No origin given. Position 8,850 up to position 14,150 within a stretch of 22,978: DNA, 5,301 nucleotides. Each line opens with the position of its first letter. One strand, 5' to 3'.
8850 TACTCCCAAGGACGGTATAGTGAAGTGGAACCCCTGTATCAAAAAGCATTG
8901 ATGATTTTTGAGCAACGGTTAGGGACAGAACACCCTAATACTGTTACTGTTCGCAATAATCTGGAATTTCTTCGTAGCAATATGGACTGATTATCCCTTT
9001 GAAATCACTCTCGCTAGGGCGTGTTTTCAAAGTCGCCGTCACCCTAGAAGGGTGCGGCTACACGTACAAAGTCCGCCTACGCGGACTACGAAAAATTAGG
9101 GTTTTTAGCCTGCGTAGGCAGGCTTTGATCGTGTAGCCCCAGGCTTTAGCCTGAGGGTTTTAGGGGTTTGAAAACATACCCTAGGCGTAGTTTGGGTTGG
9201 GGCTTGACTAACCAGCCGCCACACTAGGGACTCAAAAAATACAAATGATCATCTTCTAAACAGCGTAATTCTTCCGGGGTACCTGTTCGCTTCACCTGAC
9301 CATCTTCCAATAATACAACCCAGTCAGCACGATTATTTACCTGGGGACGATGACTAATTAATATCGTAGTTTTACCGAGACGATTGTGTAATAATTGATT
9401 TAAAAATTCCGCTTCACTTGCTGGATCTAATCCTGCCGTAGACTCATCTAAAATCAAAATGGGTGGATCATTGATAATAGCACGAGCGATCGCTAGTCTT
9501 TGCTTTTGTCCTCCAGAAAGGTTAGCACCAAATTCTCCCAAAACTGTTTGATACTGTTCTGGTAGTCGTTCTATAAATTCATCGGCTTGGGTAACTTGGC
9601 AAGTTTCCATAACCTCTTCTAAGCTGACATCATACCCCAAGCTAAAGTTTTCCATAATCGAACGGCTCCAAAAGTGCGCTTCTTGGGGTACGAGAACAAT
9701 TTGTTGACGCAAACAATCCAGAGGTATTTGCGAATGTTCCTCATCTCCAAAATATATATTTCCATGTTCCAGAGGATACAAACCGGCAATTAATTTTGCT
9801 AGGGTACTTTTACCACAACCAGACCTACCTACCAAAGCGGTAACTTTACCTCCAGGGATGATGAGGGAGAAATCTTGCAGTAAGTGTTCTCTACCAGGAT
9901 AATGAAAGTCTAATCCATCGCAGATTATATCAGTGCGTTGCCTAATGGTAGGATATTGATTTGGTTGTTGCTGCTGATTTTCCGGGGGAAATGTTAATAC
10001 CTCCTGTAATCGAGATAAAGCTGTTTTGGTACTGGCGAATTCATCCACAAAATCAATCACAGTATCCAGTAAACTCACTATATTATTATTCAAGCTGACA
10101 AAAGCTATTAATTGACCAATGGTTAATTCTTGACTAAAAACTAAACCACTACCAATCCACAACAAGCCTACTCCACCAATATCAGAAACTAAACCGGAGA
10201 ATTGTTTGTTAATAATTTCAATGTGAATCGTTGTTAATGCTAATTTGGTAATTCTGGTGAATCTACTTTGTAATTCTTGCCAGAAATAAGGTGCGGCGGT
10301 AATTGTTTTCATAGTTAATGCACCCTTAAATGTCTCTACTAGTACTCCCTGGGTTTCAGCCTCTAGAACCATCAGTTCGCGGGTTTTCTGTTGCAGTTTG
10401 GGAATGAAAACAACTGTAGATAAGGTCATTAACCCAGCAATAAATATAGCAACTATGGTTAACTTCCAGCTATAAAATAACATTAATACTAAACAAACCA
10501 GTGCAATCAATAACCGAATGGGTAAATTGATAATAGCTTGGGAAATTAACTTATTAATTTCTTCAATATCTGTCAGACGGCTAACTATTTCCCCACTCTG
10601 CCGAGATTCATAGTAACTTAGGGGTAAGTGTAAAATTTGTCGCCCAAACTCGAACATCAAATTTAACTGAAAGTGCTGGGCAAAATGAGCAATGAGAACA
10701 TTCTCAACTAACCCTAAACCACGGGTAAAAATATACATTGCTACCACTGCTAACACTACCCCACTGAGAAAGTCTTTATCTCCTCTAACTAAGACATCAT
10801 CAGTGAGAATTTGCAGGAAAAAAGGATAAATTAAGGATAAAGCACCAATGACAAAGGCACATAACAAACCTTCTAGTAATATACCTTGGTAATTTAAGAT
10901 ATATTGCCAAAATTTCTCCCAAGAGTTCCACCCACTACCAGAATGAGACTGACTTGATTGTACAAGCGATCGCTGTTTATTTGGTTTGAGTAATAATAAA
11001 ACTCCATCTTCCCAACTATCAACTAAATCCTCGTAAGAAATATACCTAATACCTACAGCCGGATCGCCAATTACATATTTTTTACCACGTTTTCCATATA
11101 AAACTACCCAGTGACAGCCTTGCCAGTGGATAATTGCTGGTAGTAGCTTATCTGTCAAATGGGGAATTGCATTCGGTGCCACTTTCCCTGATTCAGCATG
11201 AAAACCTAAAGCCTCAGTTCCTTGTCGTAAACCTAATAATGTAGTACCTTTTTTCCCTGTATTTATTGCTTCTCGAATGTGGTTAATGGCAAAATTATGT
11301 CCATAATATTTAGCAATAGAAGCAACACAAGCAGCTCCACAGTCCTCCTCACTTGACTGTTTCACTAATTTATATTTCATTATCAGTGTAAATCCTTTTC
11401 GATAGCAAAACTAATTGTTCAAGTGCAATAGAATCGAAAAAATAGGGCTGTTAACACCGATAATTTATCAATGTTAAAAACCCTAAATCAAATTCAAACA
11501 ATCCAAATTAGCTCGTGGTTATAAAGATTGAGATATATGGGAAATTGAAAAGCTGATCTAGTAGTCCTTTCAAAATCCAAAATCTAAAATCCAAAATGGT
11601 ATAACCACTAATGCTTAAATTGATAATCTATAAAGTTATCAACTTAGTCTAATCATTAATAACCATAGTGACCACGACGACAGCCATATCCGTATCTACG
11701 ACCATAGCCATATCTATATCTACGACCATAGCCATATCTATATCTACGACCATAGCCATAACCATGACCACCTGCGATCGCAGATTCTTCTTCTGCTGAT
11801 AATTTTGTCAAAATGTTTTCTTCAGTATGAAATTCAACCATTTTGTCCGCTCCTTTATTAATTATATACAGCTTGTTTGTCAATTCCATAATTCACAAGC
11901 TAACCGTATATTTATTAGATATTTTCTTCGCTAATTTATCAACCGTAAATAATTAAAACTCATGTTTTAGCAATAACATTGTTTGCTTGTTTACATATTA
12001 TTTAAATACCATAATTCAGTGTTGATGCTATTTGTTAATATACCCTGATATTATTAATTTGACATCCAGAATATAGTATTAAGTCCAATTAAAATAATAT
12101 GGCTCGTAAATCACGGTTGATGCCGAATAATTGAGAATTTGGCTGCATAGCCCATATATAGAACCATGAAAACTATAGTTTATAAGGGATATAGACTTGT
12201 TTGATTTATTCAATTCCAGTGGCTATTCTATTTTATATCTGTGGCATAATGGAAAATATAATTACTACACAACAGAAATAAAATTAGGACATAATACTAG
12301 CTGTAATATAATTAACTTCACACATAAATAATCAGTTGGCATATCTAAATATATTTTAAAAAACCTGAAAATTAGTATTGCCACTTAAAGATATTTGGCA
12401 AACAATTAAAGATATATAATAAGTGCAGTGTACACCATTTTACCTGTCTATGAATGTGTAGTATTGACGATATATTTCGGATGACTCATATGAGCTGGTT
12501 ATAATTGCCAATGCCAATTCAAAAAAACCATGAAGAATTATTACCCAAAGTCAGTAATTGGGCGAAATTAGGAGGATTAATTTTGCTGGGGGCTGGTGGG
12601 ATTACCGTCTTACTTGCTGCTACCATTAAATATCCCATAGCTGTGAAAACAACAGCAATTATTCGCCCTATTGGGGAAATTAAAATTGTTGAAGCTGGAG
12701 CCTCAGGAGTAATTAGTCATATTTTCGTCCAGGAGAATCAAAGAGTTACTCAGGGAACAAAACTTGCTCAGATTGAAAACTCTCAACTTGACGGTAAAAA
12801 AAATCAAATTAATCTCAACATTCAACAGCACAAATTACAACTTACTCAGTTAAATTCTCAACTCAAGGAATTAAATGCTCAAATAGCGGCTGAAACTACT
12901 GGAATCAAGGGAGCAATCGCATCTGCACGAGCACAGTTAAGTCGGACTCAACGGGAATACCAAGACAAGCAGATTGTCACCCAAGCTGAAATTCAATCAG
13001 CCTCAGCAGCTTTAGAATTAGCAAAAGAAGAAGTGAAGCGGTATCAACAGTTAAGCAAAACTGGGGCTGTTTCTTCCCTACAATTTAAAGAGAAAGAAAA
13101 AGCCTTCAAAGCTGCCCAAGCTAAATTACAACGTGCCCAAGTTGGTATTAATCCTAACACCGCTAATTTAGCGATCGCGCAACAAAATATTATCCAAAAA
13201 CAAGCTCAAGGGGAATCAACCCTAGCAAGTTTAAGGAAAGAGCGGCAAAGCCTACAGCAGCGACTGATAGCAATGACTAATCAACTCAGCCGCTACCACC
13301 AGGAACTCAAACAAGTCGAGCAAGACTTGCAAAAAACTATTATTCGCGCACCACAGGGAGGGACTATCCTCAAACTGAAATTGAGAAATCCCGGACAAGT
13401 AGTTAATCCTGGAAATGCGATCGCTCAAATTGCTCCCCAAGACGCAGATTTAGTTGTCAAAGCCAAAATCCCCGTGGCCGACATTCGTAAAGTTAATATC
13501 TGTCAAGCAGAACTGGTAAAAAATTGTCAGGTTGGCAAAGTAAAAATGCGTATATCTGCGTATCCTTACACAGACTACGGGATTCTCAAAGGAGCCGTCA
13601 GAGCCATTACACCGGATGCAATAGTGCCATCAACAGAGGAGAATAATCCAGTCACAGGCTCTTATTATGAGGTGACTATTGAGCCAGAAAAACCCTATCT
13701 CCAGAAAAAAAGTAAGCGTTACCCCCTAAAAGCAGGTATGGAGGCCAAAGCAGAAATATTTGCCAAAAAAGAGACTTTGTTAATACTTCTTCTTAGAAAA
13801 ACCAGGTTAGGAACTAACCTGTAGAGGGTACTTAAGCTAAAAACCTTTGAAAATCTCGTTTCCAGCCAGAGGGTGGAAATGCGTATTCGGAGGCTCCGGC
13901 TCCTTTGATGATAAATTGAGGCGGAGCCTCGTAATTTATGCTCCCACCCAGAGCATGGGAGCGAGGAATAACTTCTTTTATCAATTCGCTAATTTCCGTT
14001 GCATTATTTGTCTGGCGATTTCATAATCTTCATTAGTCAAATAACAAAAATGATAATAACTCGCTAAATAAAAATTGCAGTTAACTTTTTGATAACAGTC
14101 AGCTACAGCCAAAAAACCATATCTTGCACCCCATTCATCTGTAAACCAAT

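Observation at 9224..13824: Self-contained export locus for a double-glycine-leader peptide whose core is almost pure Gly/Tyr/Arg repeat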

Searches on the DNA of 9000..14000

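Call 53: search_rna_families(source=window, start=9000, end=14000, threshold=evalue, max_evalue=1)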
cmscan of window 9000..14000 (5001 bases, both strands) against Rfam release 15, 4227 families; matches with E-value up to 1: 4.
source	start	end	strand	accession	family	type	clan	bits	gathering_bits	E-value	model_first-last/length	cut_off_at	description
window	9106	9129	-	RF01356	CRISPR-DR28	Gene; CRISPR;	-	28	35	0.059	1-24/24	no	CRISPR RNA direct repeat element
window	9065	9088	+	RF01356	CRISPR-DR28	Gene; CRISPR;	-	27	35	0.1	1-24/24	no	CRISPR RNA direct repeat element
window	9055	9138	+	RF03761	mir-5897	Gene; miRNA;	-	23.1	90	0.16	1-84/84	no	mir-5897 microRNA precursor family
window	12335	12384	+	RF04091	mir-72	Gene; miRNA;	CL00133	19.7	60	0.81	13-57/70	no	mir-72 microRNA precursor family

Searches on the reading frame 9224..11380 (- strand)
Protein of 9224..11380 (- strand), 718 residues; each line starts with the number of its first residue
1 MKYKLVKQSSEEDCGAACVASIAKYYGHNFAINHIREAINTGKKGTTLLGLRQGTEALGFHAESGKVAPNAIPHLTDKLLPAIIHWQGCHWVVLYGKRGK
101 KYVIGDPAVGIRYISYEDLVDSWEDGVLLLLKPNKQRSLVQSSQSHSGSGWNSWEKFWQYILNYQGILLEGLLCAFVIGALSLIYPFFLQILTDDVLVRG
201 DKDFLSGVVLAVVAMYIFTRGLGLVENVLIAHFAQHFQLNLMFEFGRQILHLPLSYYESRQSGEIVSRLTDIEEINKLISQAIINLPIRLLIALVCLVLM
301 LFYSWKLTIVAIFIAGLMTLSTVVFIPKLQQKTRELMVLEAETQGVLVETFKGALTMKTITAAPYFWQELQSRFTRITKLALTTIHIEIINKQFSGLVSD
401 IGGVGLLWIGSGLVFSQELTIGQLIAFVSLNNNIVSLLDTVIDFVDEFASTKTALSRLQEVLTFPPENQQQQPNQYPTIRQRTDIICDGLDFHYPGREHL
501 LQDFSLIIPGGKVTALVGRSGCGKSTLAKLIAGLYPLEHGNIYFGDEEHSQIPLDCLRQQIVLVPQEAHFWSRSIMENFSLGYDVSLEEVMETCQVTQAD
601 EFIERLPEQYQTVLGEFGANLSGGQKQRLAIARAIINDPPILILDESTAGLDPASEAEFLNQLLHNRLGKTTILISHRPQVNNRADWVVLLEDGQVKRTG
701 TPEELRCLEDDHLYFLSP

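Call 4: search_protein_families(library=pfam, proteins=[window:9224-11380:-], max_evalue=0.1)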
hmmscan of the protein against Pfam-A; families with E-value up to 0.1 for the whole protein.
window:9224-11380:- (718 aa): 14 families
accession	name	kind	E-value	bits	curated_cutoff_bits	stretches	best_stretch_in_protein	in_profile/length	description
PF00664.28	ABC_membrane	-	7.6e-37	127.9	28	1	169-432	2-268/274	ABC transporter transmembrane region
PF03412.21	Peptidase_C39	-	1.6e-33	115.8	22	1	2-135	1-132/133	Peptidase C39 family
PF00005.33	ABC_tran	-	6.8e-32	111.4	25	1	501-649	1-137/137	ABC transporter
PF02463.25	SMC_N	-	2e-05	24.6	40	1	620-689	136-209/220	RecF/RecN/SMC N terminal domain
PF13401.12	AAA_22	-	0.00033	21.4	27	1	512-666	6-109/130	AAA domain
PF13304.12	AAA_21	-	0.00036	21.1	27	0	620-679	237-300/304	AAA domain, putative AbiEii toxin, Type IV TA system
PF13481.12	AAA_25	-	0.0031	17.6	27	1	488-528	13-50/195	AAA domain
PF03193.22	RsgA_GTPase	-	0.004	17.4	30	1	511-535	106-130/174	RsgA GTPase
PF09818.15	ABC_ATPase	-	0.0082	15.6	23.2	0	597-650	135-187/283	P-loop domain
PF20703.3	nSTAND1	-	0.016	15.3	27.1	1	494-538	16-58/379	Novel STAND NTPase 1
PF13555.12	AAA_29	-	0.031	14.5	27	0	510-527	22-38/61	P-loop containing region of AAA domain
PF07728.20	AAA_5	-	0.067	13.6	22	0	516-589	4-74/139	AAA domain (dynein-related subfamily)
PF05729.18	NACHT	-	0.079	13.2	26.7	0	513-532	2-21/167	NACHT domain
PF13191.12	AAA_16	-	0.1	13.6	32.6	0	510-665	23-157/167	AAA ATPase domain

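Call 5: search_protein_families(library=ncbifam, proteins=[window:9224-11380:-], max_evalue=0.1)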
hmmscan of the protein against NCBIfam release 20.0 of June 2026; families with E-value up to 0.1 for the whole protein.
window:9224-11380:- (718 aa): 193 families (the best 25 are shown)
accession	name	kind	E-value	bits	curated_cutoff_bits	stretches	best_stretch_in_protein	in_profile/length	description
TIGR03796.1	NHLM_micro_ABC1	equivalog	1.2e-124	417.1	853.3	1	8-706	7-699/710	NHLP family bacteriocin export ABC transporter peptidase/permease/ATPase subunit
TIGR01846.1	type_I_sec_HlyB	subfamily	5.3e-116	388.6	725.55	1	17-706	3-679/694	type I secretion system permease/ATPase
TIGR01193.1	bacteriocin_ABC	subfamily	1.4e-111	374.2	523.85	1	8-705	1-695/708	peptide cleavage/export ABC transporter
TIGR03375.1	type_I_sec_LssB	subfamily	5.2e-93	312.6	693.1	1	17-704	5-687/696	type I secretion system permease/ATPase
TIGR02203.1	MsbA_lipidA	equivalog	6.3e-87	292.4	602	1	154-709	2-557/572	lipid A export permease/ATP-binding protein MsbA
TIGR02204.1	MsbA_rel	hypoth_equivalog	2.3e-85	287.4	780.4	1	155-705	7-561/576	ABC transporter, permease/ATP-binding protein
TIGR03797.1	NHLM_micro_ABC2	equivalog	1.5e-83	281.5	709.4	1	171-705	141-671/686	NHLP bacteriocin export ABC transporter permease/ATPase subunit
TIGR00958.1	3a01208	subfamily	4.7e-81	273.1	874.6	1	159-709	154-704/711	antigen peptide transporter 2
NF045513.1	HepA_fam_ABC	equivalog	7.8e-79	265.7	725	1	222-706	111-596/610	heterocyst formation ABC transporter subunit HepA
NF008381.0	PRK11176.1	equivalog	1.1e-74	251.8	867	1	146-705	5-565/582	lipid A ABC transporter ATP-binding protein/permease MsbA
NF045998.1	cleave_ABC_plasm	equivalog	2.8e-70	237.4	500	1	7-678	1-660/673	Mbov_0121 family peptidase domain-containing ABC transporter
NF010178.0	PRK13657.1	equivalog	1.3e-69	235.2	733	1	228-706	74-557/588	glucan ABC transporter ATP-binding protein/ permease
TIGR01842.1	type_I_sec_PrtD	subfamily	2.8e-67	227.5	510.15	1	168-704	8-539/544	type I secretion system permease/ATPase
NF052233.1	CphA_assoc_ABC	equivalog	1e-65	222.5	880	1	139-706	158-730/766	cyanophycin metabolism-associated ABC transporter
TIGR02868.1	CydC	equivalog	1.6e-65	221.8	329.05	1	258-679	105-530/530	thiol reductant ABC exporter subunit CydC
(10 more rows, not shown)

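Call 27: search_solved_structures(query=window:9224-11380:-, max_evalue=1e-20, show_alignments=2)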
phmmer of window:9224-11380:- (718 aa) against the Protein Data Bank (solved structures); distinct sequences matched with E-value up to 1e-20: 318 (the best 60 are shown).
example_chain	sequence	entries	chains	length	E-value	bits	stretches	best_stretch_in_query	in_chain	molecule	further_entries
6ujw_A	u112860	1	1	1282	4.1e-102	345.8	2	295-707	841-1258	ATP-dependent translocase ABCB1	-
6ujt_A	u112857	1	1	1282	6e-102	345.3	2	295-707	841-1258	ATP-dependent translocase ABCB1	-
4ry2_A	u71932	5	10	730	6e-102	345.3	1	2-709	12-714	ABC-type bacteriocin transporter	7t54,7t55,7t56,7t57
6ujp_A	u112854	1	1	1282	6.3e-102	345.2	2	295-707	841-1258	ATP-dependent translocase ABCB1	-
8vp3_A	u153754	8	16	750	6.7e-102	345.1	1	2-709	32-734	ABC-type bacteriocin transporter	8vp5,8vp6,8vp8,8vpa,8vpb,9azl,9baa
6ujs_A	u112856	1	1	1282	6.9e-102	345.1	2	295-707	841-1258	ATP-dependent translocase ABCB1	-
6ujr_A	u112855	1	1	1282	8.1e-102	344.9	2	295-707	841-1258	ATP-dependent translocase ABCB1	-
6q81_A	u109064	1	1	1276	8.2e-102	344.8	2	295-707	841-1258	P-glycoprotein (ABCB1)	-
4m2s_A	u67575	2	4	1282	8.3e-102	344.8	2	295-707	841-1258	Multidrug resistance protein 1A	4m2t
4q9h_A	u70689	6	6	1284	8.4e-102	344.8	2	295-707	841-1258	Multidrug resistance protein 1A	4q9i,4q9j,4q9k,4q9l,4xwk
5kpi_A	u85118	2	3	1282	8.4e-102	344.8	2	295-707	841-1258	Multidrug resistance protein 1A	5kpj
4ksb_A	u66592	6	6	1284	8.5e-102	344.8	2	295-707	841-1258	Multidrug resistance protein 1A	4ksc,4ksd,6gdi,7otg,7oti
3g60_A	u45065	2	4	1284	8.5e-102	344.8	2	295-707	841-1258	Multidrug resistance protein 1a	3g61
4m1m_A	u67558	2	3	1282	8.8e-102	344.7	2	295-707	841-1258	Multidrug resistance protein 1A | ATP-dependent translocase ABCB1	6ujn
4lsg_A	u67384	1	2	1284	8.9e-102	344.7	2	295-707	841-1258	Multidrug resistance protein 1A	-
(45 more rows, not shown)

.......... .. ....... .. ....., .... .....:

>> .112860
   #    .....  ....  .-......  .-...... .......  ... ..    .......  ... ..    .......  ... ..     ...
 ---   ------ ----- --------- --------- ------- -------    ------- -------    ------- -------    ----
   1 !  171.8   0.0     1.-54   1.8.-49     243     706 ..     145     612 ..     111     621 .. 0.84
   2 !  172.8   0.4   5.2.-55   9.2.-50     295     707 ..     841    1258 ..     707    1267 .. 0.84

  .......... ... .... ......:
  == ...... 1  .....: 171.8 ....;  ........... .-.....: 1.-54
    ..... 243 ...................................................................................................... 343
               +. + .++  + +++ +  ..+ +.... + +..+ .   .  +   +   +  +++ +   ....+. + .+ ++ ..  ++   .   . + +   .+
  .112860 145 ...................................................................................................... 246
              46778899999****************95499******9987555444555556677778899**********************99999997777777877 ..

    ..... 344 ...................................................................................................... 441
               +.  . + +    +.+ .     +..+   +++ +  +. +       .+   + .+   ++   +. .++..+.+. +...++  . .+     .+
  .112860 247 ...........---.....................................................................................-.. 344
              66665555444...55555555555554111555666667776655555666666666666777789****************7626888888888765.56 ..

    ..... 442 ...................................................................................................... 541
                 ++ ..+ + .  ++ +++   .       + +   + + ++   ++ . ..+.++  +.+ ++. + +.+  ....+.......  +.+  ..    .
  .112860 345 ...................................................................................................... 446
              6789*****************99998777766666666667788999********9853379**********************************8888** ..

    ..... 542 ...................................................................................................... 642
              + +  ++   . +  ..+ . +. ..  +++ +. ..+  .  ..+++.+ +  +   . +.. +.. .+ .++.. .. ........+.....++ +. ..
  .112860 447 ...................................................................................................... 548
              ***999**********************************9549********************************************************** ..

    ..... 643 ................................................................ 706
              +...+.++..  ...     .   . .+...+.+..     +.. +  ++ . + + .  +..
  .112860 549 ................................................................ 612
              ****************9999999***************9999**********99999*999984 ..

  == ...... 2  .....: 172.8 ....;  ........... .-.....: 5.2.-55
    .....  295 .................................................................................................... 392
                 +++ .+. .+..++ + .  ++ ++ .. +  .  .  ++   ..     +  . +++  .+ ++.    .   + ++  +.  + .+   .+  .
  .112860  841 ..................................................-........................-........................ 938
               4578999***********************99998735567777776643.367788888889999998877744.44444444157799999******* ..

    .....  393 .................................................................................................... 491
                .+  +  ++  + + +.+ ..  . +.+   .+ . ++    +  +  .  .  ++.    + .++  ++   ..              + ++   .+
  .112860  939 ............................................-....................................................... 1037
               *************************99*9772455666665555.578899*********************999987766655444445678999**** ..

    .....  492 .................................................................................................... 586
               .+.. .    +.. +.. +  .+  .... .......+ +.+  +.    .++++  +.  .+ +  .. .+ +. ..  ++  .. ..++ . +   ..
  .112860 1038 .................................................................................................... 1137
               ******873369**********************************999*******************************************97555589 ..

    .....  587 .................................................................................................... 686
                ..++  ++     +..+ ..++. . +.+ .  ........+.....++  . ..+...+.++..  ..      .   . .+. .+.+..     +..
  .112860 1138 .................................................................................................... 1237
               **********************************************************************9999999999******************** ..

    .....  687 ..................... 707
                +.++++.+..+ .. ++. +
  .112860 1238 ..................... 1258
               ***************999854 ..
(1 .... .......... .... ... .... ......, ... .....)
